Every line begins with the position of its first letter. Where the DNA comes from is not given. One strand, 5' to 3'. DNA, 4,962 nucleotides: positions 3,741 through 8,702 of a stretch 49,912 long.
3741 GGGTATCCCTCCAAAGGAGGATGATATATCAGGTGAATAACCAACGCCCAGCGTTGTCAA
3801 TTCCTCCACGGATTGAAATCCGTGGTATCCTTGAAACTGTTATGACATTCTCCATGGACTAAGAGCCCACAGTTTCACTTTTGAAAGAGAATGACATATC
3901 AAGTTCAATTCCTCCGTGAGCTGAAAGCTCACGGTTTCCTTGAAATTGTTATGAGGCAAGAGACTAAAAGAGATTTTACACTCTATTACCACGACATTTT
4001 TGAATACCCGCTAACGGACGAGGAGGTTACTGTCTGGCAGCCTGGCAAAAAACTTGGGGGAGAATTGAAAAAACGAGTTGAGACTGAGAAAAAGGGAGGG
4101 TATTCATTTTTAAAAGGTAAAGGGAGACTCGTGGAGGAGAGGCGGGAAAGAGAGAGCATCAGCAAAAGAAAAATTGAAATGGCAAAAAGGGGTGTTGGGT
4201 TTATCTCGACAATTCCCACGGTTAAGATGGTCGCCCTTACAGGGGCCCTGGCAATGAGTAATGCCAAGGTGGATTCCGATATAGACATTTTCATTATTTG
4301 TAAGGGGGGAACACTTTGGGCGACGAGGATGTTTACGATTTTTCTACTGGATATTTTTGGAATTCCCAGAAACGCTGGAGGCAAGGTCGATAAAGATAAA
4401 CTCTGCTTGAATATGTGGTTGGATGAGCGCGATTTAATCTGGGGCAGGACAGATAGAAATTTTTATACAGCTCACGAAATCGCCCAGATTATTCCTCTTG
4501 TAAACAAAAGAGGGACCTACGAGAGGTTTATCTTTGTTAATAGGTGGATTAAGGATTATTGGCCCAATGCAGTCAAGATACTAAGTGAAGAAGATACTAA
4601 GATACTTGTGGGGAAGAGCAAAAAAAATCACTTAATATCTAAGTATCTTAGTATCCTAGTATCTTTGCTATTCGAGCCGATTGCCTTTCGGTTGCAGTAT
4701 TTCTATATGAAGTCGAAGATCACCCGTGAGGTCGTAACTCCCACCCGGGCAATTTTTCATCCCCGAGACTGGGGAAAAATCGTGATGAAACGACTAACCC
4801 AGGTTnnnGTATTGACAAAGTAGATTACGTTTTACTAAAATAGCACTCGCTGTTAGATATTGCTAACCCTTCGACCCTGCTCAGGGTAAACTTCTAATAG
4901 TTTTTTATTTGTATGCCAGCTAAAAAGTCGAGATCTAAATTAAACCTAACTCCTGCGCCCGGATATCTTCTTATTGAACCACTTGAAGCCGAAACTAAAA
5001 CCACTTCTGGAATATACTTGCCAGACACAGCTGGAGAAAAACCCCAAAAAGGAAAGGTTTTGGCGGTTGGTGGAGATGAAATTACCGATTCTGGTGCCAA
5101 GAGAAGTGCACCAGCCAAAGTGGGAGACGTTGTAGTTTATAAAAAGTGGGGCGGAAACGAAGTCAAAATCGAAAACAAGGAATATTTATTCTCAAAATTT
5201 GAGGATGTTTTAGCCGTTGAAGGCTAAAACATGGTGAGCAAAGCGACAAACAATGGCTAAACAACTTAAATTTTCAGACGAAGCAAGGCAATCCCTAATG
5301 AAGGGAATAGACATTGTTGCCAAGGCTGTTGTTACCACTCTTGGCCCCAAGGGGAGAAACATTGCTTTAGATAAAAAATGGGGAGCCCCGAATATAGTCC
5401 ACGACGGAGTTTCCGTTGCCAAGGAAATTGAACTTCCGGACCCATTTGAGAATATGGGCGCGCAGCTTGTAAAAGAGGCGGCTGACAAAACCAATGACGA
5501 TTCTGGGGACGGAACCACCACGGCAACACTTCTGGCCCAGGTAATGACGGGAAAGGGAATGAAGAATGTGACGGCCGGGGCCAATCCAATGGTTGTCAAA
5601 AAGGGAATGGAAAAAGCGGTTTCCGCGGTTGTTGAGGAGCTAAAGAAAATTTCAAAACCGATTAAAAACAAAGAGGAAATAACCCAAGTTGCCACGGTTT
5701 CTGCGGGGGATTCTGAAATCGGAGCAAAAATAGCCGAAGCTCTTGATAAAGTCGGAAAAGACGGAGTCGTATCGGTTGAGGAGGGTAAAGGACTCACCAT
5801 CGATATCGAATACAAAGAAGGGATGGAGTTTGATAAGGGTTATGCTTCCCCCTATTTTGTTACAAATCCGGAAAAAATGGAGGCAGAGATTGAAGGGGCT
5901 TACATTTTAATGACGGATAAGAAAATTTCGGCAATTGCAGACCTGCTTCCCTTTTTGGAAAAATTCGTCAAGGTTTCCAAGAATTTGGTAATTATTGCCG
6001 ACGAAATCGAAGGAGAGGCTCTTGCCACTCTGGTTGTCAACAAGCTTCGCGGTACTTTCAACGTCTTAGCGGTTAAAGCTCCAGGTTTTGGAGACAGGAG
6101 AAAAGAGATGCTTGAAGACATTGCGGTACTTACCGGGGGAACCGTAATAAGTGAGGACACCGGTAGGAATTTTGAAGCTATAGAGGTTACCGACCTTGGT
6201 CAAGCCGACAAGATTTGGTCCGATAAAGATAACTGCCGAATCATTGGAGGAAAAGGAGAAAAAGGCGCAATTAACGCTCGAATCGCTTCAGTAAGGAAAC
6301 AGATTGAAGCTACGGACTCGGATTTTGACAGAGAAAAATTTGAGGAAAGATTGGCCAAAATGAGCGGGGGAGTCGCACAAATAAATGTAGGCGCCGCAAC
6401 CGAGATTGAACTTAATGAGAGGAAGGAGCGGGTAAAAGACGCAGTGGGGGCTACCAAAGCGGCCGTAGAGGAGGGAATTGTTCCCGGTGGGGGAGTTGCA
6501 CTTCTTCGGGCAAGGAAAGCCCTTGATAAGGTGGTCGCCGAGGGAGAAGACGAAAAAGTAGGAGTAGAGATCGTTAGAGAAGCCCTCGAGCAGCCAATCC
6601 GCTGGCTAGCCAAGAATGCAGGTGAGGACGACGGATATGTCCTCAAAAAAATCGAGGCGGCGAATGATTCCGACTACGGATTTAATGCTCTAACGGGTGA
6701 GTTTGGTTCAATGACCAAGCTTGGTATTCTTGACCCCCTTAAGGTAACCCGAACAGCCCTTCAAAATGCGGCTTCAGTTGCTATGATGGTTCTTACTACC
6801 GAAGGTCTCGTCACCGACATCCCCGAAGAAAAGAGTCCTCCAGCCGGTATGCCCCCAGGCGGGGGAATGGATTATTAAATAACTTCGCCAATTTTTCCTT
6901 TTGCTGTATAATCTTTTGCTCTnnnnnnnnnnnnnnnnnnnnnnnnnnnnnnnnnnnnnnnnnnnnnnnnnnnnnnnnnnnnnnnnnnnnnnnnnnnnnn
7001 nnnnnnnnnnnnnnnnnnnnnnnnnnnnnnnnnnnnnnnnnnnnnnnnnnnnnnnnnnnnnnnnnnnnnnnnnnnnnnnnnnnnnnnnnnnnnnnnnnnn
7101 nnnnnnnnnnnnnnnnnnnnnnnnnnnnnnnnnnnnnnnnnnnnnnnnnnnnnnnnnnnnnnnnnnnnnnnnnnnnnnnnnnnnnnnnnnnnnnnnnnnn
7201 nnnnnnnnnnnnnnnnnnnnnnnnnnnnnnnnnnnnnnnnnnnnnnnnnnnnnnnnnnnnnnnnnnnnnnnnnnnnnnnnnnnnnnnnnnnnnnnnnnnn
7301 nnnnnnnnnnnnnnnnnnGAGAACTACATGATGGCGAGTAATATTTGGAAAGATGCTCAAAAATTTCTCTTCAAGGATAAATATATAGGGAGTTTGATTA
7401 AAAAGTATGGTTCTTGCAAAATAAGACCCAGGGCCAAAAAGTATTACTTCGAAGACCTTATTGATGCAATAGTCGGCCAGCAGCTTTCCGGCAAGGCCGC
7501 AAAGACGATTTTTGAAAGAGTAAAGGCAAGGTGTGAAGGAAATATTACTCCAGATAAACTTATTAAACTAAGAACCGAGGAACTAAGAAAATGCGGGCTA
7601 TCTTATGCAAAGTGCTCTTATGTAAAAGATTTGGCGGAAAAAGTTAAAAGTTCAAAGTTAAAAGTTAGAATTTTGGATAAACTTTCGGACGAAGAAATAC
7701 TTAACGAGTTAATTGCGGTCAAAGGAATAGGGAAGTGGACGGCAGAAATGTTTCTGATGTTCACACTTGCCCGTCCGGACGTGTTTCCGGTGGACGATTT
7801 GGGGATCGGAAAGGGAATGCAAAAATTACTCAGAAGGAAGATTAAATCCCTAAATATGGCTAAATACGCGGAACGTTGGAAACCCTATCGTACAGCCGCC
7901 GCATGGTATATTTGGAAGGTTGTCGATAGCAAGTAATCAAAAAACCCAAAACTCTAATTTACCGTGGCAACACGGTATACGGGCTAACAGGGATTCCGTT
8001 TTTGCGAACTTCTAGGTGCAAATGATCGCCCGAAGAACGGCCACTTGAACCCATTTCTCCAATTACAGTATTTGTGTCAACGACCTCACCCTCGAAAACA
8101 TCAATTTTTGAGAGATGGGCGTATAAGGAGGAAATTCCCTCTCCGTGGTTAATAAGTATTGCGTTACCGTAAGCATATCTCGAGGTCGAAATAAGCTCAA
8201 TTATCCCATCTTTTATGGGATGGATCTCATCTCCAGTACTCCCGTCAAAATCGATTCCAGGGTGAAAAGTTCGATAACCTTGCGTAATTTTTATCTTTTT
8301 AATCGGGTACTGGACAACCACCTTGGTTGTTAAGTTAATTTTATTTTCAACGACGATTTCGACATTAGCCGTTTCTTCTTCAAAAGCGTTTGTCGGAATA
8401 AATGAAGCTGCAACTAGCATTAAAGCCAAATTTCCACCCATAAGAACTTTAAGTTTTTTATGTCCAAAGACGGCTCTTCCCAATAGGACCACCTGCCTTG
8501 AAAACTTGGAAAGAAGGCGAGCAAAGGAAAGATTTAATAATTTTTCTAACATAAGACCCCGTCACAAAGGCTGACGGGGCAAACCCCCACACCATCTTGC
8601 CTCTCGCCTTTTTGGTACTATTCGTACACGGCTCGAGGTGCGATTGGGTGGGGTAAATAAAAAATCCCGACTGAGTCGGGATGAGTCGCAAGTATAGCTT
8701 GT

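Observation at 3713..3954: Two tandem covarying hairpin mini-elements at an ancestral ATGA stop/start overlap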

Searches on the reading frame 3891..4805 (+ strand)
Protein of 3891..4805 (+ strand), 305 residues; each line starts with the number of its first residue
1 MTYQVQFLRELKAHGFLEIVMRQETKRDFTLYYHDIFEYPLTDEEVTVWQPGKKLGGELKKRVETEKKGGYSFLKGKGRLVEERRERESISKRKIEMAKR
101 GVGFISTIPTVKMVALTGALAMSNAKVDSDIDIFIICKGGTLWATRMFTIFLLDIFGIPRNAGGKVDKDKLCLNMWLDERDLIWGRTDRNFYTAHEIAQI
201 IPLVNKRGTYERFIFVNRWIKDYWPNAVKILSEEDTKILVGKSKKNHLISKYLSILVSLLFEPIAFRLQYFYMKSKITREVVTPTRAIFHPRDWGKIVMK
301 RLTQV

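Call 8: search_protein_families(library=pfam, proteins=[window:3951-4805:+], max_evalue=0.01)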
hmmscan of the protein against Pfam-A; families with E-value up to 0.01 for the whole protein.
window:3951-4805:+ (285 aa): 2 families
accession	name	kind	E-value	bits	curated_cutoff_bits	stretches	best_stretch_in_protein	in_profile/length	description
PF01909.29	NTP_transf_2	-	0.0038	18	21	0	88-120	11-43/93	Nucleotidyltransferase domain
PF18765.7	Polbeta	-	0.0059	17.2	26.9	0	89-120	11-42/93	Polymerase beta, Nucleotidyltransferase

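Call 14: find_homologous_proteins(query=window:3891-4805:+)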
Query window:3891-4805:+ (305 aa): 567 proteins with E <= 0.001 among 1508 candidates; the best 120 are listed.
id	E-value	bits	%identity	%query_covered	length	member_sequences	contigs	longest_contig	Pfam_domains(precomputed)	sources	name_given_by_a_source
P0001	1.0e-169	582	100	85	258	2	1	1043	-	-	-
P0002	4.2e-125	435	62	100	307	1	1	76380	-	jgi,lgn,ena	-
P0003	3.5e-121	422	65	93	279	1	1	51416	-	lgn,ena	-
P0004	1.7e-119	417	69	90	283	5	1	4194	-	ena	-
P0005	2.0e-119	416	65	93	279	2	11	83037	-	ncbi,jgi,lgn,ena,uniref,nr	ncbi:hypothetical protein A3E15_00150 [Candidatus Woesebacteria bacterium RIFCSPHIGHO2_12_FULL_42_9]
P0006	7.5e-113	395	64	93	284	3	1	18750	PF18765.8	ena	-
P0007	4.3e-111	389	58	96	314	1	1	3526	-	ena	-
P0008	1.6e-100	354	54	93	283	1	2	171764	-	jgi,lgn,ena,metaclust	metaclust:\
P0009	2.4e-100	354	55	96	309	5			-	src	-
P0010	1.1e-94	335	55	90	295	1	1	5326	-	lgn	-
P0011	2.2e-91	324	54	90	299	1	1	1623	-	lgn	-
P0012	1.6e-90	321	54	93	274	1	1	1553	-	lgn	-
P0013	9.4e-89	316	53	90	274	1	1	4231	PF18765.8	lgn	-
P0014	8.0e-86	306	49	93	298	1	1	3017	-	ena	-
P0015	2.9e-85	304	51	96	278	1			-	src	-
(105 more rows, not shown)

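Call 28: find_encoding_contigs(protein=P0002, flank=3000, max_places=2)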
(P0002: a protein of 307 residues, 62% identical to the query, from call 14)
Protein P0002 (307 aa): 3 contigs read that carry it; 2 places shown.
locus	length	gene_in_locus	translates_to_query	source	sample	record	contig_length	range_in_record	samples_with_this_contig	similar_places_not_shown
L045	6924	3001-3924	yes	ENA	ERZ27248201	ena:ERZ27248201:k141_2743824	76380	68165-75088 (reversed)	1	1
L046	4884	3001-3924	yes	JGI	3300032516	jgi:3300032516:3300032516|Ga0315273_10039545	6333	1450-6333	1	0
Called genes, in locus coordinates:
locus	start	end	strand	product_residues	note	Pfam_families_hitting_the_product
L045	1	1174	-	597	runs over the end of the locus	PF12229:PG_binding_4, PF04294:VanW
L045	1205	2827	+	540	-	PF01547:SBP_bac_1, PF13416:SBP_bac_8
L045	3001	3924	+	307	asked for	-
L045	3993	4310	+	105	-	PF00166:Cpn10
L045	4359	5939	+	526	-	PF00118:Cpn60_TCP1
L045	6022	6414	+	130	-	-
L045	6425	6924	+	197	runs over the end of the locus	PF00730:HhH-GPD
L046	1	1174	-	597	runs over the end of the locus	PF12229:PG_binding_4, PF04294:VanW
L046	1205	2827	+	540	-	PF01547:SBP_bac_1, PF13416:SBP_bac_8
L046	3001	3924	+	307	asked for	-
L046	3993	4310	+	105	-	PF00166:Cpn10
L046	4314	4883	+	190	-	?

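Call 29: find_encoding_contigs(protein=P0005, flank=3000, max_places=2)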
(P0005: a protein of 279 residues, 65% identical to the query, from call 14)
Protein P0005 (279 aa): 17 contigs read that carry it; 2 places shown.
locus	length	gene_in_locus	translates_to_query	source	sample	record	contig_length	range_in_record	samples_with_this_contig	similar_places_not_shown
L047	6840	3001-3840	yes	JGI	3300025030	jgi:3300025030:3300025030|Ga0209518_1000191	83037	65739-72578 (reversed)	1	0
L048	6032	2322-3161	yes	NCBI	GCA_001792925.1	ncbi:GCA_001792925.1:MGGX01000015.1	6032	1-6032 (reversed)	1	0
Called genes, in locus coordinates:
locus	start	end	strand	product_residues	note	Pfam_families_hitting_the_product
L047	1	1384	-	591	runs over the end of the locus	PF12229:PG_binding_4, PF04294:VanW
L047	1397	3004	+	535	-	PF01547:SBP_bac_1, PF13416:SBP_bac_8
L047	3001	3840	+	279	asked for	-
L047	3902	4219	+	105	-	PF00166:Cpn10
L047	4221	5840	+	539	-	PF00118:Cpn60_TCP1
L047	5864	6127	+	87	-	-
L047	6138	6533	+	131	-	PF00730:HhH-GPD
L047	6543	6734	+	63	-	-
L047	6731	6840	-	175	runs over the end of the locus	PF01551:Peptidase_M23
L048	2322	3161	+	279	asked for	-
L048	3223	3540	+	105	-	PF00166:Cpn10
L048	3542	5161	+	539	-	PF00118:Cpn60_TCP1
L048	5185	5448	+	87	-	-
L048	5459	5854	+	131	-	PF00730:HhH-GPD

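Call 30: find_encoding_contigs(protein=P0008, flank=3000, max_places=2)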
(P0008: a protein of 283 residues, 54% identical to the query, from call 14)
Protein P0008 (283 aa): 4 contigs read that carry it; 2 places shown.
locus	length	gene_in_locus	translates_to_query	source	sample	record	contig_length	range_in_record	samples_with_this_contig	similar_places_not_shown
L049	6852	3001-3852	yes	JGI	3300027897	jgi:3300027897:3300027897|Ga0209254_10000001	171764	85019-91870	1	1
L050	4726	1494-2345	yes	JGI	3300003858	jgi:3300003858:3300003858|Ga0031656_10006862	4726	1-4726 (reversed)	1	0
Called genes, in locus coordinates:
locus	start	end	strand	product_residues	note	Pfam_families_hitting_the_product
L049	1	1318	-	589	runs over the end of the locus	PF12229:PG_binding_4, PF04294:VanW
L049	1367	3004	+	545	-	PF01547:SBP_bac_1, PF13416:SBP_bac_8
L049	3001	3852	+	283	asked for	-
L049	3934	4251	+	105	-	PF00166:Cpn10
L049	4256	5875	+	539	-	PF00118:Cpn60_TCP1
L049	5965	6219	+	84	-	-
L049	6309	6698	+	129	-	-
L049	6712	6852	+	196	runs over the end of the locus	PF00730:HhH-GPD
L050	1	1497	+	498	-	?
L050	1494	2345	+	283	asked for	-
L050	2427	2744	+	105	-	PF00166:Cpn10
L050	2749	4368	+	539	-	-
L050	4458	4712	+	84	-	-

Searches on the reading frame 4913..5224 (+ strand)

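Call 8: search_protein_families(library=pfam, proteins=[window:4913-5224:+], max_evalue=0.01)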
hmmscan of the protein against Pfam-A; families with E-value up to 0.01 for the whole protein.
window:4913-5224:+ (104 aa): 1 family
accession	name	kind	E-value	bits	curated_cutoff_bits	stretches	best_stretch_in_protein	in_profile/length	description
PF00166.26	Cpn10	-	6.5e-27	93.8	21.1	1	12-102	2-92/93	Chaperonin 10 Kd subunit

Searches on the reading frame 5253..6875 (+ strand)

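Call 8: search_protein_families(library=pfam, proteins=[window:5253-6875:+], max_evalue=0.01)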
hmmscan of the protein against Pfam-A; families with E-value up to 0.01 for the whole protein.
window:5253-6875:+ (541 aa): 1 family
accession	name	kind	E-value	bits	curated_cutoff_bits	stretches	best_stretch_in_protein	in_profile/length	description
PF00118.29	Cpn60_TCP1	-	1.1e-70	239.2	34.3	1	22-522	1-488/490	TCP-1/cpn60 chaperonin family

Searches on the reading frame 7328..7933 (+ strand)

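Call 80: search_protein_families(library=pfam, proteins=[window:7328-7933:+], max_evalue=0.001)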
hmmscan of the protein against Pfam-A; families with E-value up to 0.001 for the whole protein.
window:7328-7933:+ (202 aa): 1 family
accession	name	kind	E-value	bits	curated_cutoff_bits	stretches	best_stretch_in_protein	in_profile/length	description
PF00730.31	HhH-GPD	-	1.4e-17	64.4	26.2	1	46-173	2-92/108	HhH-GPD superfamily base excision DNA repair protein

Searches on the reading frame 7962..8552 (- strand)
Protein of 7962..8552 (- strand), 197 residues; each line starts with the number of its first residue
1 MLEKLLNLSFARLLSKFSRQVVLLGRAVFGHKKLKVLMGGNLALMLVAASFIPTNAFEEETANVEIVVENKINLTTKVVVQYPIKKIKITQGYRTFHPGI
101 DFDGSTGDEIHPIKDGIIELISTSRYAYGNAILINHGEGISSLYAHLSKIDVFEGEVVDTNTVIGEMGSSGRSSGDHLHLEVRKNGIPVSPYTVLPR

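Call 80: search_protein_families(library=pfam, proteins=[window:7962-8552:-], max_evalue=0.001)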
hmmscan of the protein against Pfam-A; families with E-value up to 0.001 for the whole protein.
window:7962-8552:- (197 aa): 1 family
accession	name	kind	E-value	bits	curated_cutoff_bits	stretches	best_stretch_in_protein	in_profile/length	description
PF01551.29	Peptidase_M23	-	3.8e-27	94.8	28.7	1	96-191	2-96/96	Peptidase family M23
